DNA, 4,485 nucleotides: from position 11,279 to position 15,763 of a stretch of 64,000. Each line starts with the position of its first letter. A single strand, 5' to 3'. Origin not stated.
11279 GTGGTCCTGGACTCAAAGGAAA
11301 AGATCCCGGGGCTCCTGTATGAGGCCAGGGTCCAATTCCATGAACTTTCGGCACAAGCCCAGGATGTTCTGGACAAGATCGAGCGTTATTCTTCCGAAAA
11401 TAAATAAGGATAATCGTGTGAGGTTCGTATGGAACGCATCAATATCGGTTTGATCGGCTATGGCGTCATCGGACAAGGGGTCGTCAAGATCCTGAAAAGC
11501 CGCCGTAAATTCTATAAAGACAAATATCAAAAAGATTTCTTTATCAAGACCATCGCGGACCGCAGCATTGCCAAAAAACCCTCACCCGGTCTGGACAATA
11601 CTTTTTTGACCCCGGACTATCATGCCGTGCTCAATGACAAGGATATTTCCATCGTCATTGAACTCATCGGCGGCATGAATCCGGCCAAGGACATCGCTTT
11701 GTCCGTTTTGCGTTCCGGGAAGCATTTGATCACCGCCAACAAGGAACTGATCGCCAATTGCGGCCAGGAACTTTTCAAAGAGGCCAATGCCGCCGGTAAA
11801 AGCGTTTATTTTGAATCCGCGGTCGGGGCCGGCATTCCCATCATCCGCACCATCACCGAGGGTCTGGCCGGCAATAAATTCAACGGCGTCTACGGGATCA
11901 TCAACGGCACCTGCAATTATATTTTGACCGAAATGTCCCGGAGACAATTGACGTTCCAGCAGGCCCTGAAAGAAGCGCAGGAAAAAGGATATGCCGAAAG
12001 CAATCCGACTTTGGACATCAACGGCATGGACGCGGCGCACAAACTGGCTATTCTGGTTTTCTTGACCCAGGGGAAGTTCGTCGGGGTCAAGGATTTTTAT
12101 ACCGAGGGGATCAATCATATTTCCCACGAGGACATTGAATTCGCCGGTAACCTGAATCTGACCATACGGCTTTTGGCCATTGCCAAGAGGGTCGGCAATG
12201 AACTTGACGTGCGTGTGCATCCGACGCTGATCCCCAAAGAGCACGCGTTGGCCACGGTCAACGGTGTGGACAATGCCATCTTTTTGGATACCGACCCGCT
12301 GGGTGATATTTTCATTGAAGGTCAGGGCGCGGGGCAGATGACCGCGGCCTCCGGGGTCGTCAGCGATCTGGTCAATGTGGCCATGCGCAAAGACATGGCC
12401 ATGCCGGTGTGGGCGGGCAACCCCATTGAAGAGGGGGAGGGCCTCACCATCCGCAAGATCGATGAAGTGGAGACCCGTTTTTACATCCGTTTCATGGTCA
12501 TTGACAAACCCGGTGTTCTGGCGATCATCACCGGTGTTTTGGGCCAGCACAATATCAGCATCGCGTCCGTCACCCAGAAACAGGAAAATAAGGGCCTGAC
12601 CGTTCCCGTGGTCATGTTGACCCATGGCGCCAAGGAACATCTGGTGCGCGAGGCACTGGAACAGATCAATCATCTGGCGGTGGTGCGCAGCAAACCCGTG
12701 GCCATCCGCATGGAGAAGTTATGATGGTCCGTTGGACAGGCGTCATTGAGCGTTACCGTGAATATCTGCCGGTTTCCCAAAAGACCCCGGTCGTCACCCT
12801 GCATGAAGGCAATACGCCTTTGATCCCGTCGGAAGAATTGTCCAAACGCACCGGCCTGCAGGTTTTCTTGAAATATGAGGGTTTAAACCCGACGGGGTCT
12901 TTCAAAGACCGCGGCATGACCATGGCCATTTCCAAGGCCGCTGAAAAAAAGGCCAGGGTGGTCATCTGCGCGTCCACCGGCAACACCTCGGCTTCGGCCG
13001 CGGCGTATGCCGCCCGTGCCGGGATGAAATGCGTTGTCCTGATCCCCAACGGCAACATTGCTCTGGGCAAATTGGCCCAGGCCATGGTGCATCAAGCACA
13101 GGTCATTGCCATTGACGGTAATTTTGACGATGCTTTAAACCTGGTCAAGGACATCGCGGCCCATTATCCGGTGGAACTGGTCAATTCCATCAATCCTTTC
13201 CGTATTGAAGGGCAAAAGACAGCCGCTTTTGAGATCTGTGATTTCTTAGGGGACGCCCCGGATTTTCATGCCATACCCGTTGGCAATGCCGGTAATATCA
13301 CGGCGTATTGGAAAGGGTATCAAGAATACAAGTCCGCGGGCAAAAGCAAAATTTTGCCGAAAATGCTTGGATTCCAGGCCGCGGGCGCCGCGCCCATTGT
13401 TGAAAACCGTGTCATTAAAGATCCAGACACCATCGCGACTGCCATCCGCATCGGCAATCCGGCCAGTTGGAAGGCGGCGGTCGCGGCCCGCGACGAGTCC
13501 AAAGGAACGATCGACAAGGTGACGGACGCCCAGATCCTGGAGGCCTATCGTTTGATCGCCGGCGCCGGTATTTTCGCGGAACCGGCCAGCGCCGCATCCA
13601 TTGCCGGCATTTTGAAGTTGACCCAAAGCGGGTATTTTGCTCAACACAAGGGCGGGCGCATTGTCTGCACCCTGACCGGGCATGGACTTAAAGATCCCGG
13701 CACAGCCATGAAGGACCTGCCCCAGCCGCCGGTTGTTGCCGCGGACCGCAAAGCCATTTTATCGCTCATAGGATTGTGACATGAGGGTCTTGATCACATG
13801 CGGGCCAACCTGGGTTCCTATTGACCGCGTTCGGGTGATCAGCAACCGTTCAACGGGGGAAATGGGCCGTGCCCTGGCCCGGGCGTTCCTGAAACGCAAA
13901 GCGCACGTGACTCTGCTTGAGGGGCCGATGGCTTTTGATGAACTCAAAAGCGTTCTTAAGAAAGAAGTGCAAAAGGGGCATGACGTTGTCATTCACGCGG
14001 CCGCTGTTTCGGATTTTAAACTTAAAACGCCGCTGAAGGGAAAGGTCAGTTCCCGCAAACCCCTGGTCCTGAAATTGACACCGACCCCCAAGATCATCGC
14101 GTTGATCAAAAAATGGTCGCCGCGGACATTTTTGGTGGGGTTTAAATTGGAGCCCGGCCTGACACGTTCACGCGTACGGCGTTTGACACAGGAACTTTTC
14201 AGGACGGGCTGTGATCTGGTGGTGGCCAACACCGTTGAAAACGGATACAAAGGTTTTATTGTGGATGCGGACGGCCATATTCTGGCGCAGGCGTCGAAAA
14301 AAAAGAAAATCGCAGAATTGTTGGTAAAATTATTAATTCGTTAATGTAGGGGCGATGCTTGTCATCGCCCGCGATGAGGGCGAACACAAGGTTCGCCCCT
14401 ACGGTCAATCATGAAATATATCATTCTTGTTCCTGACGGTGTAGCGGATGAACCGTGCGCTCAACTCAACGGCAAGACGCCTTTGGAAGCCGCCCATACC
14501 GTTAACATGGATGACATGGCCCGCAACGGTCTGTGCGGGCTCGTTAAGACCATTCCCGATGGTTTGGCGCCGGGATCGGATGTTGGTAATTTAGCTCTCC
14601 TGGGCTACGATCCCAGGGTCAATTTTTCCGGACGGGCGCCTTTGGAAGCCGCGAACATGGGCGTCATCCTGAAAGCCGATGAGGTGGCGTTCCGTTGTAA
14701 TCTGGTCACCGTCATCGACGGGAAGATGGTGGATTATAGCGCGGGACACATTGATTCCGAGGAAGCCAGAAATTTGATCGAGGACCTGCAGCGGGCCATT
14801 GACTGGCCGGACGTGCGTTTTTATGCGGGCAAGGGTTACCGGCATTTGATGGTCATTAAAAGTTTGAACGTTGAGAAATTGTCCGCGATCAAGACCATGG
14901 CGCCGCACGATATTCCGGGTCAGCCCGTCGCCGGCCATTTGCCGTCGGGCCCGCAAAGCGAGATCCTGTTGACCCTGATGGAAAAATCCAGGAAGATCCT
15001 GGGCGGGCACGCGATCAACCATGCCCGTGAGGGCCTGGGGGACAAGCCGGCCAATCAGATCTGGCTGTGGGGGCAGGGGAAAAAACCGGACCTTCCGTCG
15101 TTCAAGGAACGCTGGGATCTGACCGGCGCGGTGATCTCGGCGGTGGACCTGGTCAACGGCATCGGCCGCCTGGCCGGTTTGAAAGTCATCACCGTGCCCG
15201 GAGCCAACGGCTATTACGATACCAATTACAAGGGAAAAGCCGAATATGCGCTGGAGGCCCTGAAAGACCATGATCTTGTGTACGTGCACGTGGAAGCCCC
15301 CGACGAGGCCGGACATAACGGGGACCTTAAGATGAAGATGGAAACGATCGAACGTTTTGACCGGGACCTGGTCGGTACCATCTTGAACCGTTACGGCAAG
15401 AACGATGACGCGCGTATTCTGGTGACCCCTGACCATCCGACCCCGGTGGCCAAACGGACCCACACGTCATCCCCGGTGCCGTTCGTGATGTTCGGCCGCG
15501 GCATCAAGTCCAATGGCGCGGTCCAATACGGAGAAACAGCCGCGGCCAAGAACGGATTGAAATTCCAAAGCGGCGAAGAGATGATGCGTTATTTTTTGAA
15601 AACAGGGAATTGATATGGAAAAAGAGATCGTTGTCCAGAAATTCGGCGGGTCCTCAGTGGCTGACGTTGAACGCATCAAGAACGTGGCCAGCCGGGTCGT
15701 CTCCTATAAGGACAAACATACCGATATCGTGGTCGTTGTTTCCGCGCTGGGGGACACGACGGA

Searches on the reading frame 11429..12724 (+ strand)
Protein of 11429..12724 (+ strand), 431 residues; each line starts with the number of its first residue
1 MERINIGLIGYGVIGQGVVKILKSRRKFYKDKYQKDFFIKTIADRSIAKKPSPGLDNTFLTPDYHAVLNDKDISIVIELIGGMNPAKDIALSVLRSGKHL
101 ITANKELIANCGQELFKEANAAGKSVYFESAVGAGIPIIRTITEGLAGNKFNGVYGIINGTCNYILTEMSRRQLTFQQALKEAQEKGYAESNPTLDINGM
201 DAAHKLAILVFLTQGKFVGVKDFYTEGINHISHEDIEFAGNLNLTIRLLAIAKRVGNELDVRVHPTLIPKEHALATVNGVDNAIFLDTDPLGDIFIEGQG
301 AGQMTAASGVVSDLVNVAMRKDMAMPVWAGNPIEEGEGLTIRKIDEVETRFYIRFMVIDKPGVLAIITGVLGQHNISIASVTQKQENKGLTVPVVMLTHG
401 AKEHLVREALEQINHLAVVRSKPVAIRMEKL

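Call 7: search_protein_families(library=pfam, max_evalue=0.01, proteins=[window:11429-12724:+])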
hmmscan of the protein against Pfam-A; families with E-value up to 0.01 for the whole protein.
window:11429-12724:+ (431 aa): 5 families
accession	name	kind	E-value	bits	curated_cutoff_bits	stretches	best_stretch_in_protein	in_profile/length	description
PF00742.24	Homoserine_dh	-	1.5e-60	204.4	22.9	1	137-315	1-173/173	Homoserine dehydrogenase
PF03447.22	NAD_binding_3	-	3.9e-17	63.5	24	1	10-129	1-116/116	Homoserine dehydrogenase, NAD binding domain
PF01842.31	ACT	-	3.3e-08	33.6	27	1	352-413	2-64/66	ACT domain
PF22629.2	ACT_AHAS_ss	-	2e-05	25.1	27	1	355-419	3-65/67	AHAS small subunit-like ACT domain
PF13291.12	ACT_4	-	0.0013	19.8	27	1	352-391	8-48/80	ACT domain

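Call 45: find_homologous_proteins(query=window:11429-12724:+, max_evalue=1e-120)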
Query window:11429-12724:+ (431 aa): 745 proteins with E <= 1e-120 among 8000 candidates; the best 120 are listed.
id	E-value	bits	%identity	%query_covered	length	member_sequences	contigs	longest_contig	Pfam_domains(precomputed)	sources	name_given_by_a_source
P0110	6.4e-281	949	100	100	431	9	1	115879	PF22629.3,PF01842.32,PF00742.25,PF03447.23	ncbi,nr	ncbi:MAG: homoserine dehydrogenase [Candidatus Omnitrophota bacterium]|nr:homoserine dehydrogenase [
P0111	1.1e-244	830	85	100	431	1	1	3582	PF22629.3,PF01842.32,PF00742.25,PF03447.23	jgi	jgi:homoserine dehydrogenase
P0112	2.0e-244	829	87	100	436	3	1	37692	PF22629.3,PF01842.32,PF00742.25,PF03447.23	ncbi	-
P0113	1.4e-239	813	84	100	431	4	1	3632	PF22629.3,PF01842.32,PF00742.25,PF03447.23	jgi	jgi:homoserine dehydrogenase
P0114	5.0e-239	811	84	100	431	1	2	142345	PF22629.3,PF01842.32,PF00742.25,PF03447.23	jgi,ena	-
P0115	1.4e-238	810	84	100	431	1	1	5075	PF22629.3,PF01842.32,PF00742.25,PF03447.23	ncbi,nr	ncbi:MAG: homoserine dehydrogenase [Candidatus Omnitrophica bacterium]|nr:homoserine dehydrogenase [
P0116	4.5e-238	808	83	100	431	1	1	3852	PF22629.3,PF01842.32,PF00742.25,PF03447.23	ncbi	-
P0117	4.1e-234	795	83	100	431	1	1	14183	PF01842.32,PF00742.25,PF03447.23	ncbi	-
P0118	5.0e-234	795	82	100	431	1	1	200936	PF22629.3,PF01842.32,PF00742.25,PF03447.23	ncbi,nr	ncbi:MAG: homoserine dehydrogenase [Candidatus Omnitrophica bacterium]|nr:homoserine dehydrogenase [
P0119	1.4e-233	793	81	100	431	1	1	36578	PF22629.3,PF01842.32,PF00742.25,PF03447.23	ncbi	-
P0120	5.5e-231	785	82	100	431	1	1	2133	PF22629.3,PF01842.32,PF00742.25,PF03447.23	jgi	jgi:homoserine dehydrogenase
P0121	7.8e-231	784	81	100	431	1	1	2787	PF01842.32,PF00742.25,PF03435.25,PF03447.23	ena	-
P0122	6.3e-230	781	81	100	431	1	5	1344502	PF22629.3,PF01842.32,PF00742.25,PF03447.23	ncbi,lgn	-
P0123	3.9e-229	779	80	100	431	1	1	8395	PF22629.3,PF01842.32,PF00742.25,PF03447.23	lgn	-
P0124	1.7e-228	776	81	100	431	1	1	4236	PF22629.3,PF01842.32,PF00742.25,PF03447.23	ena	-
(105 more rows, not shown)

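Call 46: find_encoding_contigs(protein=P0110, flank=10000, max_places=3)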
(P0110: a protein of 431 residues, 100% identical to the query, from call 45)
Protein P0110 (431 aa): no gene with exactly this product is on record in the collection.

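Call 47: find_encoding_contigs(protein=P0112, flank=10000, max_places=2)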
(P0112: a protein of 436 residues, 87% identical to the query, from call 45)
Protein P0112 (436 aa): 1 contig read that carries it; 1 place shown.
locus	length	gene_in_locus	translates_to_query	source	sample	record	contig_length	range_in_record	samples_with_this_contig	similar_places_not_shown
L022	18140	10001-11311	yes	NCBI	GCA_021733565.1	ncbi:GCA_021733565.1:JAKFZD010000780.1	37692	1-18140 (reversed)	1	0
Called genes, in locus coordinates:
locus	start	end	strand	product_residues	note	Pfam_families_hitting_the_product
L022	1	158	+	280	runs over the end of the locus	PF01256:Carb_kinase, PF02110:HK (faint)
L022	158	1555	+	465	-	PF09852:DUF2079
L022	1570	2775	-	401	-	PF00365:PFK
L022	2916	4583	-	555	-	PF02463:SMC_N, PF13175:AAA_15, PF13476:AAA_23, PF13555:AAA_29 (weak)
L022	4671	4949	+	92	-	-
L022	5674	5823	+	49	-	-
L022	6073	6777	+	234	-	PF00535:Glycos_transf_2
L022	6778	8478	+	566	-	PF20604:DUF6798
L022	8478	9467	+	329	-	PF01210:NAD_Gly3P_dh_N, PF07479:NAD_Gly3P_dh_C, PF20618:GPD_NAD_C_bact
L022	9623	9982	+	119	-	PF07238:PilZ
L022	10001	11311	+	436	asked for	PF03447:NAD_binding_3, PF00742:Homoserine_dh, PF01842:ACT, PF22629:ACT_AHAS_ss (faint)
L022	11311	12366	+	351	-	PF00291:PALP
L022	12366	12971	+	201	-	PF04127:DFP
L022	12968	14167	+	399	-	PF01676:Metalloenzyme, PF10143:PhosphMutase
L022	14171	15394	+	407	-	PF00696:AA_kinase, PF01842:ACT, PF22468:ACT_9, PF13840:ACT_7, PF22468:ACT_9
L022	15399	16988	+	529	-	PF00682:HMGL-like, PF22617:HCS_D2, PF08502:LeuA_dimer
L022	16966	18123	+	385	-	PF00133:tRNA-synt_1, PF09334:tRNA-synt_1g, PF13603:tRNA-synt_1_2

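Call 48: find_encoding_contigs(protein=P0114, flank=10000, max_places=2)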
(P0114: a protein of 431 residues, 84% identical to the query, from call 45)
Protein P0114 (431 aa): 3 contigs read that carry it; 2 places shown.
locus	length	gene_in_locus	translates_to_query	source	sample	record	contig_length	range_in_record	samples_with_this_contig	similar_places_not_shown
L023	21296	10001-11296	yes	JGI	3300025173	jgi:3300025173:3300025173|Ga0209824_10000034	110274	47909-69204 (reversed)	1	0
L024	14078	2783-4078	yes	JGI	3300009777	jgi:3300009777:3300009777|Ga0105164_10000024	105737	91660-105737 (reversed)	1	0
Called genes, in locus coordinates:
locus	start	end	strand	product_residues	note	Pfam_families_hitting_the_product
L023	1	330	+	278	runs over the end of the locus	PF00809:Pterin_bind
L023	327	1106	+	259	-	PF19293:CdaA_N, PF02457:DAC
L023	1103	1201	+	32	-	-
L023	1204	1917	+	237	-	PF03740:PdxJ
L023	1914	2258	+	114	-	PF01648:ACPS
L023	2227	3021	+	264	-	PF01256:Carb_kinase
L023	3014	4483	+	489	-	PF09852:DUF2079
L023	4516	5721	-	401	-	PF00365:PFK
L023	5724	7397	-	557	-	PF02463:SMC_N, PF13175:AAA_15, PF13476:AAA_23, PF13555:AAA_29 (weak)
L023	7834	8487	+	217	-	PF00535:Glycos_transf_2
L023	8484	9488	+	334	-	PF01210:NAD_Gly3P_dh_N, PF03807:F420_oxidored (weak), PF07479:NAD_Gly3P_dh_C, PF20618:GPD_NAD_C_bact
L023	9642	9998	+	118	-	PF07238:PilZ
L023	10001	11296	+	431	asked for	PF03447:NAD_binding_3, PF00742:Homoserine_dh, PF01842:ACT, PF22629:ACT_AHAS_ss (faint)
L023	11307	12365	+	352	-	PF00291:PALP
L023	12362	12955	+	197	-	PF04127:DFP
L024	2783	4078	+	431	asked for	PF03447:NAD_binding_3, PF00742:Homoserine_dh, PF01842:ACT, PF22629:ACT_AHAS_ss (faint)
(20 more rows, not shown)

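Call 71: find_homologous_proteins(query=L022:8478-9467:+, max_evalue=1e-90)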
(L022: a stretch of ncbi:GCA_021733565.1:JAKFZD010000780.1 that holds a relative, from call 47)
Query L022:8478-9467:+ (329 aa): 1985 proteins with E <= 1e-90 among 8000 candidates; the best 120 are listed.
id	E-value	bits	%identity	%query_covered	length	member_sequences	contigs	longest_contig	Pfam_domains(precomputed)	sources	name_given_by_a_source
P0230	1.9e-210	715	100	100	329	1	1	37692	PF20618.4,PF07479.20,PF01210.30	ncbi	-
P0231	3.5e-165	567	77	100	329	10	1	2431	PF20618.4,PF07479.20,PF01210.30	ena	-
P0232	9.3e-163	559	76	100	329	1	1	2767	PF20618.4,PF07479.20,PF01210.30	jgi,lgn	jgi:glycerol-3-phosphate dehydrogenase (NAD(P)+)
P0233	4.9e-162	556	77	100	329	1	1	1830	PF20618.4,PF07479.20,PF01210.30,PF03807.24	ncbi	-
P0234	8.6e-161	552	77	100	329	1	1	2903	PF20618.4,PF07479.20,PF01210.30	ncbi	-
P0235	1.5e-160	552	75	100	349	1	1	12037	PF20618.4,PF07479.20,PF02558.23,PF01210.30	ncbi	-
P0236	8.8e-160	549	76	100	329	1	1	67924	PF20618.4,PF07479.20,PF01210.30,PF03807.24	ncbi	-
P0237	1.7e-159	548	76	100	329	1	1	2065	PF20618.4,PF07479.20,PF01210.30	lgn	-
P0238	2.0e-155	535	72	100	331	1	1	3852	PF20618.4,PF07479.20,PF01210.30,PF03807.24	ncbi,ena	-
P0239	2.1e-152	525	73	100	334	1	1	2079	PF20618.4,PF07479.20,PF01210.30,PF03807.24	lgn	-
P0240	1.2e-150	519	72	100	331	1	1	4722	PF20618.4,PF07479.20,PF01210.30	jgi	jgi:glycerol-3-phosphate dehydrogenase (NAD(P)+)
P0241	1.4e-149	516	71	100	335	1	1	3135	PF20618.4,PF07479.20,PF01210.30,PF03807.24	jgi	jgi:glycerol-3-phosphate dehydrogenase (NAD(P)+)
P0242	1.5e-149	515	71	98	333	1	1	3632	PF20618.4,PF01266.31,PF07479.20,PF01210.30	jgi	jgi:glycerol-3-phosphate dehydrogenase (NAD(P)+)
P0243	4.1e-149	514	72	100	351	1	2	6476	PF20618.4,PF07479.20,PF01210.30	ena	-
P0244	6.4e-149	513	72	100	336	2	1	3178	PF20618.4,PF07479.20,PF01210.30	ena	-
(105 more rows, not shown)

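Call 72: find_encoding_contigs(protein=P0236, flank=10000, max_places=3)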
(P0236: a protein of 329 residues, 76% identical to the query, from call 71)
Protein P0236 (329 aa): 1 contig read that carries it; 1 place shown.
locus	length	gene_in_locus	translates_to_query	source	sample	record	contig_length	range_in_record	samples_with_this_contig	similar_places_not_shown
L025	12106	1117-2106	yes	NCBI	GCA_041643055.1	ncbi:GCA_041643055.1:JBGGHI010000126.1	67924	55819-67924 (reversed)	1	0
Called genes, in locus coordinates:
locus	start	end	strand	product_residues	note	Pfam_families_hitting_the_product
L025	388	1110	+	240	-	PF00535:Glycos_transf_2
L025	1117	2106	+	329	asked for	PF01210:NAD_Gly3P_dh_N, PF03807:F420_oxidored (weak), PF07479:NAD_Gly3P_dh_C, PF20618:GPD_NAD_C_bact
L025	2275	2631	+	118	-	PF07238:PilZ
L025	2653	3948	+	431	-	PF03447:NAD_binding_3, PF00742:Homoserine_dh, PF01842:ACT, PF22629:ACT_AHAS_ss (faint)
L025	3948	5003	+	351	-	PF00291:PALP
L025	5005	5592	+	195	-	PF04127:DFP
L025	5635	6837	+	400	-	PF01676:Metalloenzyme, PF10143:PhosphMutase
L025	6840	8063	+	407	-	PF00696:AA_kinase, PF01842:ACT, PF22468:ACT_9 (weak), PF13840:ACT_7, PF22468:ACT_9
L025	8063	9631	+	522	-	PF00682:HMGL-like, PF22617:HCS_D2, PF08502:LeuA_dimer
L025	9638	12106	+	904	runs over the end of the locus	PF00133:tRNA-synt_1, PF01406:tRNA-synt_1e (faint), PF09334:tRNA-synt_1g, PF13603:tRNA-synt_1_2, PF09334:tRNA-synt_1g, PF08264:Anticodon_1, PF10458:Val_tRNA-synt_C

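Call 90: find_encoding_contigs(protein=P0234, flank=10000, max_places=4)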
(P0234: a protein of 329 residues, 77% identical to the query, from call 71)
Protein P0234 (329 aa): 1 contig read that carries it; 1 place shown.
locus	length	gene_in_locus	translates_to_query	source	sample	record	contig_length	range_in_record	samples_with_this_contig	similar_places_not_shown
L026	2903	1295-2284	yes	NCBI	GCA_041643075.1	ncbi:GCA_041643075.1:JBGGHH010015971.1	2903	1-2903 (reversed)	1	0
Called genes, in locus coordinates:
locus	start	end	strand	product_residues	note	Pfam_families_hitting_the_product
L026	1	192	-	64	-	?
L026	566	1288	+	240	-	PF00535:Glycos_transf_2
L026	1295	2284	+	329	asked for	PF01210:NAD_Gly3P_dh_N, PF07479:NAD_Gly3P_dh_C, PF20618:GPD_NAD_C_bact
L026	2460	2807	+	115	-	PF07238:PilZ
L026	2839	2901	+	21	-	?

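Call 91: find_encoding_contigs(protein=P0231, flank=10000, max_places=6)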
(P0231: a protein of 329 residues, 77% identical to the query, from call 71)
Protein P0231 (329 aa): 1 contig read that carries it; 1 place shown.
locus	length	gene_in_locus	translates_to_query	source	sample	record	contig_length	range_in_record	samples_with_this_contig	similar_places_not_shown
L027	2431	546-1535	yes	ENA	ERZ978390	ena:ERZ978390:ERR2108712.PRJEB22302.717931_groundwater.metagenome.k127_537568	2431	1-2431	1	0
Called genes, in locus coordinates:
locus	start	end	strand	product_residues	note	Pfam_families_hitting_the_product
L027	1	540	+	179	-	?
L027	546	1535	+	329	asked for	PF01210:NAD_Gly3P_dh_N, PF07479:NAD_Gly3P_dh_C, PF20618:GPD_NAD_C_bact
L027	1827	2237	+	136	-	-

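Call 94: find_encoding_contigs(protein=P0235, flank=10000, max_places=4)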
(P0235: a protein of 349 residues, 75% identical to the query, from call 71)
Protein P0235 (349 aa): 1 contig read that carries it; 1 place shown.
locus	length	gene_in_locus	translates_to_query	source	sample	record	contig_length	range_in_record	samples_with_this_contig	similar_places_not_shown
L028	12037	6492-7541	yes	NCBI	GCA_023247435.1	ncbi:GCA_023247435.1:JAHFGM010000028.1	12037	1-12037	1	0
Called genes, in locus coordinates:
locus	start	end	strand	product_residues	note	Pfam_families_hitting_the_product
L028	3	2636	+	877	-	?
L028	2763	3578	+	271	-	-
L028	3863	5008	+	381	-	PF13102:Phage_int_SAM_5 (faint), PF24624:Int_N, PF00589:Phage_integrase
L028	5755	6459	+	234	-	PF00535:Glycos_transf_2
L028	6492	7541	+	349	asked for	PF01210:NAD_Gly3P_dh_N, PF02558:ApbA (faint), PF07479:NAD_Gly3P_dh_C, PF20618:GPD_NAD_C_bact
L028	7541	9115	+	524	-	PF00989:PAS, PF08448:PAS_4, PF13426:PAS_9, PF08447:PAS_3, PF00512:HisKA, PF02518:HATPase_c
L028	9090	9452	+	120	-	PF00072:Response_reg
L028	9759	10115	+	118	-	PF07238:PilZ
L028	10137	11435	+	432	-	PF03447:NAD_binding_3, PF00742:Homoserine_dh, PF01842:ACT, PF22629:ACT_AHAS_ss (faint)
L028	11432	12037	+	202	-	?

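Call 99: find_encoding_contigs(protein=P0232, flank=10000, max_places=6)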
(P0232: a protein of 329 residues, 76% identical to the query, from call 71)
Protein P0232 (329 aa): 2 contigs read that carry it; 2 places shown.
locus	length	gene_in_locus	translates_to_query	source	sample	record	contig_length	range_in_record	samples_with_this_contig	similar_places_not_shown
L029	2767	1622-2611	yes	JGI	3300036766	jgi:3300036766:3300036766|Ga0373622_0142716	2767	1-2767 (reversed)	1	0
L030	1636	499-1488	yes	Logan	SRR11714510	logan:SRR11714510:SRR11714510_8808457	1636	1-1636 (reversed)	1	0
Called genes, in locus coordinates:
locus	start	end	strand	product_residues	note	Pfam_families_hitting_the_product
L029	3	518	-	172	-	?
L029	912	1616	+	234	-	PF00535:Glycos_transf_2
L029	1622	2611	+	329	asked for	PF01210:NAD_Gly3P_dh_N, PF07479:NAD_Gly3P_dh_C, PF20618:GPD_NAD_C_bact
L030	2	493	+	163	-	?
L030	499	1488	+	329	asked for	PF01210:NAD_Gly3P_dh_N, PF07479:NAD_Gly3P_dh_C, PF20618:GPD_NAD_C_bact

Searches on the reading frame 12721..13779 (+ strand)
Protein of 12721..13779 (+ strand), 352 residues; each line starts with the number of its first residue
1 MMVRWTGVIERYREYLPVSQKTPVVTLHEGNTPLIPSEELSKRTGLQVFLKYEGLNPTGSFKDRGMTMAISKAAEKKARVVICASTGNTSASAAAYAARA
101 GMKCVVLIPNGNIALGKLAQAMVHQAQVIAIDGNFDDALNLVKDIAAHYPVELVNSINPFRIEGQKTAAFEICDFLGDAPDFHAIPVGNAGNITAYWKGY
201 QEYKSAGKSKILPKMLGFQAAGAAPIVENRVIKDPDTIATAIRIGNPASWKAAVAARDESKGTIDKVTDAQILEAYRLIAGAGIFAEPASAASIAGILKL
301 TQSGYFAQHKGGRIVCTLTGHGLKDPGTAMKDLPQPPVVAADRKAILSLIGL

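Call 7: search_protein_families(library=pfam, max_evalue=0.01, proteins=[window:12721-13779:+])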
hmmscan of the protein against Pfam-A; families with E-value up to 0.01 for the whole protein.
window:12721-13779:+ (352 aa): 1 family
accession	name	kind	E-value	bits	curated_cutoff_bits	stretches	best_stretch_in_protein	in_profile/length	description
PF00291.31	PALP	-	1.7e-71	241.4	35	1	25-320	1-295/295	Pyridoxal-phosphate dependent enzyme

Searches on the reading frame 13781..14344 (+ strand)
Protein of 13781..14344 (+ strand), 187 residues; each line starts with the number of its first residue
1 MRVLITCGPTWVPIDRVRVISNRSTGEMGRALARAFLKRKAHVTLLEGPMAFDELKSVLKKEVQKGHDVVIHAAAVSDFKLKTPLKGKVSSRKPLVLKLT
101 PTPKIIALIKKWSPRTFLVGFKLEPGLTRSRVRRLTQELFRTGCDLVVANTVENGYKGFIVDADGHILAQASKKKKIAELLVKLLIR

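Call 7: search_protein_families(library=pfam, max_evalue=0.01, proteins=[window:13781-14344:+])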
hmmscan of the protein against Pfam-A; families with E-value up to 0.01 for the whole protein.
window:13781-14344:+ (187 aa): 1 family
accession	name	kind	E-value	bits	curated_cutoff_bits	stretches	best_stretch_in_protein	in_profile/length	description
PF04127.22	DFP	-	1e-37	130.2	22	1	2-163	5-180/186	DNA/pantothenate metabolism flavoprotein C-terminal domain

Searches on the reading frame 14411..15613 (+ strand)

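Call 7: search_protein_families(library=pfam, max_evalue=0.01, proteins=[window:14411-15613:+])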
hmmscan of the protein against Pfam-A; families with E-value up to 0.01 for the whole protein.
window:14411-15613:+ (400 aa): 2 families
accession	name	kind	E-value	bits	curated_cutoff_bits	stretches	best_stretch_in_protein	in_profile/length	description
PF10143.14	PhosphMutase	-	5.8e-55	186.2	21.5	1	37-203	1-170/170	2,3-bisphosphoglycerate-independent phosphoglycerate mutase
PF01676.23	Metalloenzyme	-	1.6e-46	159.3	24.3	1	1-381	1-235/252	Metalloenzyme superfamily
